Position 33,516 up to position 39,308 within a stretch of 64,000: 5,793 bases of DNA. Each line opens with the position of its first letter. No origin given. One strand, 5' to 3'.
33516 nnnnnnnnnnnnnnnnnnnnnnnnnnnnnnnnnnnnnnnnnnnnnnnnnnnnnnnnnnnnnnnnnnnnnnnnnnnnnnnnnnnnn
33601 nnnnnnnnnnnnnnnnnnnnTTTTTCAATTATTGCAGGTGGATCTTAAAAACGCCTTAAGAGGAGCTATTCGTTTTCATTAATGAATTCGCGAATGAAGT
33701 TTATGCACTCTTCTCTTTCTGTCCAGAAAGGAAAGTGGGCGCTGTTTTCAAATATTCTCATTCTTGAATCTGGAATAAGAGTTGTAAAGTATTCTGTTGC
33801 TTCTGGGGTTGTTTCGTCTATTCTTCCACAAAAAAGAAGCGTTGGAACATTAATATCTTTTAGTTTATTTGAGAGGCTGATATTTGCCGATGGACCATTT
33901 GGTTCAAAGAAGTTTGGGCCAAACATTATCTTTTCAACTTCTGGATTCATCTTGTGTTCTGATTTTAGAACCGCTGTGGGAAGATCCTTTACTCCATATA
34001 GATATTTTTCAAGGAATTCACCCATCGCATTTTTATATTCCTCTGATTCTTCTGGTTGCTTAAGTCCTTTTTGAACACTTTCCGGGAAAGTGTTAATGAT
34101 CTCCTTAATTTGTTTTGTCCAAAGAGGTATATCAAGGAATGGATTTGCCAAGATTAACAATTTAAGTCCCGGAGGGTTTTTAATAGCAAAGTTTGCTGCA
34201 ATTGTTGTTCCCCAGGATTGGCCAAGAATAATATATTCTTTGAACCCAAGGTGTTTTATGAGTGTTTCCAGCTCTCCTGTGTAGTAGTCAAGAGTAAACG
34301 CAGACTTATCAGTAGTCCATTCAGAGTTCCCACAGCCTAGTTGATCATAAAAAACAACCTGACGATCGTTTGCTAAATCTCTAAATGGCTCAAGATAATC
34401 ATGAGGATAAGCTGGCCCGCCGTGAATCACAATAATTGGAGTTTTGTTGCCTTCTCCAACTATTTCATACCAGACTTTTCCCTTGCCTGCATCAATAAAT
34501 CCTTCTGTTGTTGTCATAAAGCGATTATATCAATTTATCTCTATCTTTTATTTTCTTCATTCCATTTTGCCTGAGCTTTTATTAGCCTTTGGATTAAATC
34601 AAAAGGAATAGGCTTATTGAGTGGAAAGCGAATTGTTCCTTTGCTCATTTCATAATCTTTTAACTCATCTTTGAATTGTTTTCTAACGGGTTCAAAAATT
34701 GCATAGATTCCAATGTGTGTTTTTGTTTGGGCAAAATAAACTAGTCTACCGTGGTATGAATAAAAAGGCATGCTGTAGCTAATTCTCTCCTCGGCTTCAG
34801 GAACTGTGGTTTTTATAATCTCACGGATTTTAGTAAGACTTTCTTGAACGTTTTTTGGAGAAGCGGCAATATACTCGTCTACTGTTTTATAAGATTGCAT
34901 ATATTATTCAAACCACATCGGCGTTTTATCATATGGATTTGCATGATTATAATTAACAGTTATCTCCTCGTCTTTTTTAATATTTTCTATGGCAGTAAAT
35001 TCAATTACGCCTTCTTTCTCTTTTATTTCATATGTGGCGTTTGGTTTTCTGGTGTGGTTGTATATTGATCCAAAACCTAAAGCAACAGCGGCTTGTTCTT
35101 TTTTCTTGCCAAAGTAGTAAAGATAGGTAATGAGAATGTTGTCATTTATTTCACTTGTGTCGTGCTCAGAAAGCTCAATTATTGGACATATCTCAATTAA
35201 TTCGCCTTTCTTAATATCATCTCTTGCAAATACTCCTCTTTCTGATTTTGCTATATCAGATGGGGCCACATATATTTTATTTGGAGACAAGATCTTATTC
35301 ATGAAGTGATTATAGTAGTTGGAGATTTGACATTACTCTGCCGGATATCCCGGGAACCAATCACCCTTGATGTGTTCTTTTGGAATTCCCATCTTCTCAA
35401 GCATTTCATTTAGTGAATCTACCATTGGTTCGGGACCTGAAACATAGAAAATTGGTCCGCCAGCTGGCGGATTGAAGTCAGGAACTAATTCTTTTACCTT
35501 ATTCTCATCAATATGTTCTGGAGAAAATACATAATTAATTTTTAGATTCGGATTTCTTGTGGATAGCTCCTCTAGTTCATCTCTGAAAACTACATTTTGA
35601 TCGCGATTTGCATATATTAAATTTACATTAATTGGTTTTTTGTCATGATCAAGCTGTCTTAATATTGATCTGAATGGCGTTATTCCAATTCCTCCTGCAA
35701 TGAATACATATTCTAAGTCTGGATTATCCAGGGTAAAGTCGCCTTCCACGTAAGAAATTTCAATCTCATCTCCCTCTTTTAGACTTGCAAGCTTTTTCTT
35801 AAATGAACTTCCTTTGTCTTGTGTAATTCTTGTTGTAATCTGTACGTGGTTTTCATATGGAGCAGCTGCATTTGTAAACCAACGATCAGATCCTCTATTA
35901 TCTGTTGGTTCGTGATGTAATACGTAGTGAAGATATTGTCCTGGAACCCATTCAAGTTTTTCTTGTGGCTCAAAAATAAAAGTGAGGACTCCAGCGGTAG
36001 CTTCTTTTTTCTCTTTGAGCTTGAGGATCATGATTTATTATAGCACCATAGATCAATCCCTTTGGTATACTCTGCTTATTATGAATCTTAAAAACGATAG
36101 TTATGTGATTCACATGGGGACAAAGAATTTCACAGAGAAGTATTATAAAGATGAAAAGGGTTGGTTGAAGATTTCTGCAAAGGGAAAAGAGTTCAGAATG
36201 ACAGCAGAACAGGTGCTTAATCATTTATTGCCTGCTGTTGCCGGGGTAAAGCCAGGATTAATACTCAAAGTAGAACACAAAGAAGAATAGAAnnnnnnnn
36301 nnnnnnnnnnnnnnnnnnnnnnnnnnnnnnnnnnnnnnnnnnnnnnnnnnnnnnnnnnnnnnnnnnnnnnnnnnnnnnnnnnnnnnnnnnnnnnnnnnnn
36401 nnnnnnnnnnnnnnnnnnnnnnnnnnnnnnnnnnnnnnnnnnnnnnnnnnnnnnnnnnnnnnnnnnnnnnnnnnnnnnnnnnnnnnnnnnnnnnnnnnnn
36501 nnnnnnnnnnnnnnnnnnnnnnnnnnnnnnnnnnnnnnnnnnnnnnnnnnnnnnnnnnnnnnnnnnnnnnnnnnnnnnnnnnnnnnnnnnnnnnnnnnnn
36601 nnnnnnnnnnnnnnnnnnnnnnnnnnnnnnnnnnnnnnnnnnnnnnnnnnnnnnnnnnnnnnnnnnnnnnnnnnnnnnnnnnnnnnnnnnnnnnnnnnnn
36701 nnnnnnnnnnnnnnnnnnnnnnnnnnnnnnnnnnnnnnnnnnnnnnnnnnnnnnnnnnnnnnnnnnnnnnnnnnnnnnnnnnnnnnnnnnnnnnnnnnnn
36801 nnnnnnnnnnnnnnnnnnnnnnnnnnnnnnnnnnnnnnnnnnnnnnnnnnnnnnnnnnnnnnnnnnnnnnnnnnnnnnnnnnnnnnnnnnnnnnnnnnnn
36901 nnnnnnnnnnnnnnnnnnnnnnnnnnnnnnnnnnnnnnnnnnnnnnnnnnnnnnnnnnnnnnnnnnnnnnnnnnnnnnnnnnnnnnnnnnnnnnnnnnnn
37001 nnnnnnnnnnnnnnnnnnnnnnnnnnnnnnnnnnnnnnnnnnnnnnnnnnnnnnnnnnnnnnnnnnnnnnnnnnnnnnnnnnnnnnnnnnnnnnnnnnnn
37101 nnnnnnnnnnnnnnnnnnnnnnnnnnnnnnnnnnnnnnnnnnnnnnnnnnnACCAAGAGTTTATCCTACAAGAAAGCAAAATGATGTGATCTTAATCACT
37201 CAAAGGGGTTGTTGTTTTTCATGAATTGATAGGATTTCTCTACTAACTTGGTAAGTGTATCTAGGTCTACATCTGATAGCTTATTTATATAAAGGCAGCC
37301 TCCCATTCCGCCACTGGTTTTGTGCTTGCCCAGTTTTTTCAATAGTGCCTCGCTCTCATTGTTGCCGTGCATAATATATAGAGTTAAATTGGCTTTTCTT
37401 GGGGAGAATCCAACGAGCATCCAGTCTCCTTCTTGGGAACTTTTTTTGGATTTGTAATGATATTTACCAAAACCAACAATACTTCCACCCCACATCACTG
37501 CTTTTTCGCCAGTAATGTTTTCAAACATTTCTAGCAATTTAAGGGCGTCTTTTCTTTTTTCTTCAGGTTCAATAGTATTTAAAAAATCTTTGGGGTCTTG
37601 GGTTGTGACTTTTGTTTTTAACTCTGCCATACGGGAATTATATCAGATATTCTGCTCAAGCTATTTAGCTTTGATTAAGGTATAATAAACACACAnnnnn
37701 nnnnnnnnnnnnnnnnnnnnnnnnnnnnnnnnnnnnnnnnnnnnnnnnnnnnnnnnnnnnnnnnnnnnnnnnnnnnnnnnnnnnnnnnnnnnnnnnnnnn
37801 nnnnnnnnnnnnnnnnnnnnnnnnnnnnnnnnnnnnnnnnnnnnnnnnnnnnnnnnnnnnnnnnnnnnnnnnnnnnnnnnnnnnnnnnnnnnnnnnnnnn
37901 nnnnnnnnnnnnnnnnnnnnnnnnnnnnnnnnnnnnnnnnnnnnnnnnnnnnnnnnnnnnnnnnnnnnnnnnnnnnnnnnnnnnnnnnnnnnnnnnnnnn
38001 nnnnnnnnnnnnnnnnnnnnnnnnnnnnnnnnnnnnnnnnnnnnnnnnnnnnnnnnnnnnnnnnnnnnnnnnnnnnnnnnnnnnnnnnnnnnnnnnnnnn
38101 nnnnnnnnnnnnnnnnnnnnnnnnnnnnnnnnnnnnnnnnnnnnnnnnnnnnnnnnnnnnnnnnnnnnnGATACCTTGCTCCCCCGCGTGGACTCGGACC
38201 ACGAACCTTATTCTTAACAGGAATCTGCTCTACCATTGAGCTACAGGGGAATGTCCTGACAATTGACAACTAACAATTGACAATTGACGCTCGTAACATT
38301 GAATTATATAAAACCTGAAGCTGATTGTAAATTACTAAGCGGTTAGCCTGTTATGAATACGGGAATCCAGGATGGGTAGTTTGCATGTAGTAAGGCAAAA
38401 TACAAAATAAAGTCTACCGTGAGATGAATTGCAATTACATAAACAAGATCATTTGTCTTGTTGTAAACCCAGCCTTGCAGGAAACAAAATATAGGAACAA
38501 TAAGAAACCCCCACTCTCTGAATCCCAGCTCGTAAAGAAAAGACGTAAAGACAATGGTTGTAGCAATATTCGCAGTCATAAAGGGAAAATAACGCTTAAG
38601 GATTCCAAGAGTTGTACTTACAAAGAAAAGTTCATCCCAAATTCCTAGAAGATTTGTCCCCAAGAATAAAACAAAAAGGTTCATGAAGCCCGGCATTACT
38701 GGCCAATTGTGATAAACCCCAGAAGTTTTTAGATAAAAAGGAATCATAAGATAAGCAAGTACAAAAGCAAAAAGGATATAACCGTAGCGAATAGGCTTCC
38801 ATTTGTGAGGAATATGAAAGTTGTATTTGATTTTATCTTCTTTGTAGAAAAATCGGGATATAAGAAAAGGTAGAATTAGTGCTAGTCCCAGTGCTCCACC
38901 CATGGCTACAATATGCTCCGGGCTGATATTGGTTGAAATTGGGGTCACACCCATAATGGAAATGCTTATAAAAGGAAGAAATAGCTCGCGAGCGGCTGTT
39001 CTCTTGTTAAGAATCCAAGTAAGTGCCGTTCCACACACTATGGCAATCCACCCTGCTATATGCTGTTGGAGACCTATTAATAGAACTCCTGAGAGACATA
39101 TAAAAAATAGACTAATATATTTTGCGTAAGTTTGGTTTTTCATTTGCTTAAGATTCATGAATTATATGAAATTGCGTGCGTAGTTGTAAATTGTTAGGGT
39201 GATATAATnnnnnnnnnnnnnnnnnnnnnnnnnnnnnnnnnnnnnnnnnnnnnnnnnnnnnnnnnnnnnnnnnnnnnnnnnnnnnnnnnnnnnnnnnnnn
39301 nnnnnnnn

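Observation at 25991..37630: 12-kb minus-strand accessory island of small detox/stress-type genes: five VOC/glyoxalase paralogs, two DUF1801, DHFR-like, cupin, DUF1697, alpha/beta hydrolases, PepSY, FNR-like reductase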

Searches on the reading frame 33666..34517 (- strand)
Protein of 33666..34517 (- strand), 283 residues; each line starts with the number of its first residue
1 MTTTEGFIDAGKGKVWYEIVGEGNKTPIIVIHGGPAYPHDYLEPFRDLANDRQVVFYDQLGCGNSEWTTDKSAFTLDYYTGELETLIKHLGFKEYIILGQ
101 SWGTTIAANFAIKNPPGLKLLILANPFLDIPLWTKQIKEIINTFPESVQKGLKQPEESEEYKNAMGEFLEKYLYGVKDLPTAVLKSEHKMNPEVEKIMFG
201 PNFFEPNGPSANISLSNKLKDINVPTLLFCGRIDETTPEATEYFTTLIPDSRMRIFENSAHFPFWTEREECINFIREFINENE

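Call 7: search_protein_families(library=pfam, proteins=[window:33666-34517:-], max_evalue=0.01)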
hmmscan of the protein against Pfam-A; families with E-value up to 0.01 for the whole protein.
window:33666-34517:- (283 aa): 4 families
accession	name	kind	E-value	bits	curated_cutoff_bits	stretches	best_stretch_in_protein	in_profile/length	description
PF00561.26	Abhydrolase_1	-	2.6e-25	89.9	25.8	1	27-267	2-244/245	alpha/beta hydrolase fold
PF12146.15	Hydrolase_4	-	6e-15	55.6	27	1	27-154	6-139/239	Serine aminopeptidase, S33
PF12697.13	Abhydrolase_6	-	2.4e-12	48.4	26.3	1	28-271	1-214/217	Alpha/beta hydrolase family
PF03096.20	Ndr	-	9.1e-05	21.7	23.3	1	68-141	74-147/283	Ndr family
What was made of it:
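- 33666..34517 (-): alpha/beta hydrolase, proline-iminopeptidase family (283 aa). PF00561, E 3e-25 (call 7).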

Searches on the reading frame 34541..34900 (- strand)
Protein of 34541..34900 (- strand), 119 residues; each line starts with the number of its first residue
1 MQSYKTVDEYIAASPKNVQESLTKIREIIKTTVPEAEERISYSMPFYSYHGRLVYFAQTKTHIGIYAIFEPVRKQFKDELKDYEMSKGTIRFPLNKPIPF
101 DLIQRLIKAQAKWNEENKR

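Call 7: search_protein_families(library=pfam, proteins=[window:34541-34900:-], max_evalue=0.01)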
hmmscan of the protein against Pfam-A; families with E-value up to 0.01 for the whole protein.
window:34541-34900:- (119 aa): 2 families
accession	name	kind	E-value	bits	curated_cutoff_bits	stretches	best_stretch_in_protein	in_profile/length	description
PF08818.16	DUF1801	-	2.8e-19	69.7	27.2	1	19-109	2-83/85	Domain of unknown function (DU1801)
PF18899.5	DUF5655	-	1.8e-08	34.9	24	1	7-106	1-102/109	Domain of unknown function (DUF5655)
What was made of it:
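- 34541..34900 (-): DUF1801_a (119 aa); the same slot holds an unrelated DUF6958 gene in the sister. PF08818, E 3e-19 (call 7).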

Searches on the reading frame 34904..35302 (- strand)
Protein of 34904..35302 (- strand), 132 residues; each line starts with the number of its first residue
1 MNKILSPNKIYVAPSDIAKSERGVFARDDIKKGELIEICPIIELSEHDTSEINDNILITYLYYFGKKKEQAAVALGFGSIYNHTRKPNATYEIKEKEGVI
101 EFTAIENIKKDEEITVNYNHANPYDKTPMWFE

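Call 7: search_protein_families(library=pfam, proteins=[window:34904-35302:-], max_evalue=0.01)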
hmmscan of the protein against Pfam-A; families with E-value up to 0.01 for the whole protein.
window:34904-35302:- (132 aa): 1 family
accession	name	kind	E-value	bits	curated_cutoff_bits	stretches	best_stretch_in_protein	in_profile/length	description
PF00856.33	SET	-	1.9e-17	64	22.4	1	22-119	2-105/105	SET domain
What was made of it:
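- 34904..35302 (-): SET-domain protein (132 aa). PF00856, E 2e-17 (call 7).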

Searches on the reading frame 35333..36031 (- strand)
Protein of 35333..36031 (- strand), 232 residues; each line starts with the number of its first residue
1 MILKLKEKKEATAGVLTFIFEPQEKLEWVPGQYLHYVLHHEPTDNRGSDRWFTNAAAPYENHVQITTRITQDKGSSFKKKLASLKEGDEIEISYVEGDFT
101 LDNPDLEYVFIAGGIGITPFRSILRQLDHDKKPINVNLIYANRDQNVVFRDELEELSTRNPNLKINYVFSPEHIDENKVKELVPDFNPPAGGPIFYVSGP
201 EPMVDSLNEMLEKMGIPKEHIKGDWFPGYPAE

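Call 7: search_protein_families(library=pfam, proteins=[window:35333-36031:-], max_evalue=0.01)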
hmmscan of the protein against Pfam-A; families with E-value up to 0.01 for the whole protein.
window:35333-36031:- (232 aa): 3 families
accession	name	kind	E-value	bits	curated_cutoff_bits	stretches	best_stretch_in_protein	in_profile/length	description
PF00175.26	NAD_binding_1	-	8.9e-15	55.7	22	1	110-206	1-106/109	Oxidoreductase NAD-binding domain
PF08030.17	NAD_binding_6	-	3.4e-06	27.6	22.2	1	109-166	5-69/156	Ferric reductase NAD binding domain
PF22290.1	DmmA-like_N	-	0.0035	18.2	33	0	103-221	16-124/124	Dimethylamine monooxygenase subunit DmmA-like, N-terminal domain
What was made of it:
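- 35333..36031 (-): FNR-like oxidoreductase (232 aa); window-only gene. PF00175, E 9e-15 (call 7).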

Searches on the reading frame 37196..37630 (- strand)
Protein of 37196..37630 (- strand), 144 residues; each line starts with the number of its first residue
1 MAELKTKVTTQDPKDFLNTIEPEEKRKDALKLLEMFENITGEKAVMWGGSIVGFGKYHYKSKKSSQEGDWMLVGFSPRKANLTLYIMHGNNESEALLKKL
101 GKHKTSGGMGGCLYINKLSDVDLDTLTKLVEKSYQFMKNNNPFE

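Call 8: search_protein_families(library=pfam, proteins=[window:37196-37630:-], max_evalue=0.01)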
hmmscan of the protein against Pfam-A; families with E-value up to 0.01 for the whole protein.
window:37196-37630:- (144 aa): 1 family
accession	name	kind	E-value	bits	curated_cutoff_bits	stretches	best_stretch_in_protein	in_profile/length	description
PF08818.16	DUF1801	-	1.7e-07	32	27.2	1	25-133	1-84/85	Domain of unknown function (DU1801)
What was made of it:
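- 37196..37630 (-): DUF1801_b (144 aa), the tRNA-proximal end of the block. PF08818, E 1.7e-7 (call 8).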

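Call 16: find_encoding_contigs(protein=window:37196-37630:-, flank=10000, max_places=10)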
Protein window:37196-37630:- (144 aa): 1 contig read that carries it; 1 place shown.
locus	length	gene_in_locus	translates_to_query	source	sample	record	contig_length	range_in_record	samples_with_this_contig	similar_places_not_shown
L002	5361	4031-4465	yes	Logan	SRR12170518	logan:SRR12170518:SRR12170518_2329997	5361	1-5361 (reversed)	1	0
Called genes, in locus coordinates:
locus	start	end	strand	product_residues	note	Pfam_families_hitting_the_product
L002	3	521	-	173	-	?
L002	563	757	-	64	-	-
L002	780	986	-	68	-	-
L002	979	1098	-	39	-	-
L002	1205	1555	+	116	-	-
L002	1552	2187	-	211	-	PF00027:cNMP_binding, PF13545:HTH_Crp_2, PF08279:HTH_11 (faint)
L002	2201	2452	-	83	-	PF14242:DUF4342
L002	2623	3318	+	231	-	PF02517:Rce1-like (weak)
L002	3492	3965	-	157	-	PF23477:zf_Tbcl_2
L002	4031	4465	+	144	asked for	PF08818:DUF1801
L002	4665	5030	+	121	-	-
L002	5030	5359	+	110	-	?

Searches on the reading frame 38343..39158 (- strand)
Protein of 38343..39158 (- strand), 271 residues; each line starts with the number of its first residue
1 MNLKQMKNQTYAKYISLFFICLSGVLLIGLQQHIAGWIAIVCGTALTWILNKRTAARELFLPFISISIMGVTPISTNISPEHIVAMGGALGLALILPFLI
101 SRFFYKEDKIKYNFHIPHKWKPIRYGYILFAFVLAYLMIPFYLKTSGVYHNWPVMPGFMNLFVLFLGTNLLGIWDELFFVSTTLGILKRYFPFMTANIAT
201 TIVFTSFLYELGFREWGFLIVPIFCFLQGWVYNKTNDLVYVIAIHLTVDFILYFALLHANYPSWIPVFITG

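Call 8: search_protein_families(library=pfam, proteins=[window:38343-39158:-], max_evalue=0.01)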
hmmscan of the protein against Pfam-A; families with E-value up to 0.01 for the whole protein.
window:38343-39158:- (271 aa): 1 family
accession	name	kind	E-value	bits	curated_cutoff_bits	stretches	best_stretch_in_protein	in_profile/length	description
PF02517.21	Rce1-like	-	3.8e-07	30.7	22.4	1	160-251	4-93/93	Type II CAAX prenyl endopeptidase Rce1-like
